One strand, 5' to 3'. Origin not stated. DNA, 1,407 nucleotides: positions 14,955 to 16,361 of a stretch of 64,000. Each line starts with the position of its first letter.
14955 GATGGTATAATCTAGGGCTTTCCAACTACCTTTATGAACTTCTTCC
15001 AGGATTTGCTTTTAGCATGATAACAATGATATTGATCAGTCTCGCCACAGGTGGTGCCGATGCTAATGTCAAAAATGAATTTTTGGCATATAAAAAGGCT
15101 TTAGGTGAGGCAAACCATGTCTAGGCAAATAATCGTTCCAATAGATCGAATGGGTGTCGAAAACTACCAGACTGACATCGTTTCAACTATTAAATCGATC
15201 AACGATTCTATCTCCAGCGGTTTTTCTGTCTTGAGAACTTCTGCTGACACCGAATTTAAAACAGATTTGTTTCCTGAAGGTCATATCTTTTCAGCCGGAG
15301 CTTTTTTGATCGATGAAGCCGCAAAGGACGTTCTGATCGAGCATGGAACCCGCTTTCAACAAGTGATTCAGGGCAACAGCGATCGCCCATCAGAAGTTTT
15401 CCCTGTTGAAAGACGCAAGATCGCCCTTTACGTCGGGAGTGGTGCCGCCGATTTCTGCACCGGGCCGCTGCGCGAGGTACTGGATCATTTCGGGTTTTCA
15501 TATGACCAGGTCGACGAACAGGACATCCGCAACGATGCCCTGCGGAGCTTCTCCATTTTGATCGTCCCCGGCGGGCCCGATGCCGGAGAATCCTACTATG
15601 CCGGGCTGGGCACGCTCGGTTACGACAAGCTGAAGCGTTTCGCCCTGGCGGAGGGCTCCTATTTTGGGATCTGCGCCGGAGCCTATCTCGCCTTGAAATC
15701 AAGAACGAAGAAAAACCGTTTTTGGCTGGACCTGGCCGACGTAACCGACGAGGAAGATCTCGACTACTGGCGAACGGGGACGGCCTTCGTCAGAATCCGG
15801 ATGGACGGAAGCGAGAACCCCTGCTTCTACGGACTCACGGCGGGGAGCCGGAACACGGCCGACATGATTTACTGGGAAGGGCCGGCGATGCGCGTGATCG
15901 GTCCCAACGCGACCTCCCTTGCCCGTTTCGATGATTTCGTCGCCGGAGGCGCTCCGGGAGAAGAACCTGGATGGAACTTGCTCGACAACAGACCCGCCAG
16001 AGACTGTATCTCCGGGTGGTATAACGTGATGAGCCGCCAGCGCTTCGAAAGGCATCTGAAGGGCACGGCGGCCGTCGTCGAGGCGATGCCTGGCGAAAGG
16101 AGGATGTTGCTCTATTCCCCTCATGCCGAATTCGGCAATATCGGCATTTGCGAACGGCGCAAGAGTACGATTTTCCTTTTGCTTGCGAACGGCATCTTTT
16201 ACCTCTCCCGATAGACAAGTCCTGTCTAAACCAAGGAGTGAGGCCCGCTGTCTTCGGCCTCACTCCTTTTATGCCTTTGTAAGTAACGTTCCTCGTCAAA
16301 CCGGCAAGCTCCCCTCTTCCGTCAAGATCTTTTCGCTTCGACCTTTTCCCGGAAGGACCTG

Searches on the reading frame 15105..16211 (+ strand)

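Call 81: search_protein_families(library=pfam, proteins=[window:15105-16211:+], max_evalue=0.0001)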
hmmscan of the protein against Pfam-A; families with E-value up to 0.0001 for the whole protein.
window:15105-16211:+ (369 aa): 1 family
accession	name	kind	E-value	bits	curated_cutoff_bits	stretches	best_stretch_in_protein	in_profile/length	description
PF09825.15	BPL_N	-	1e-10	41.5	24.2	1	116-198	17-97/283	Biotin-protein ligase, N terminal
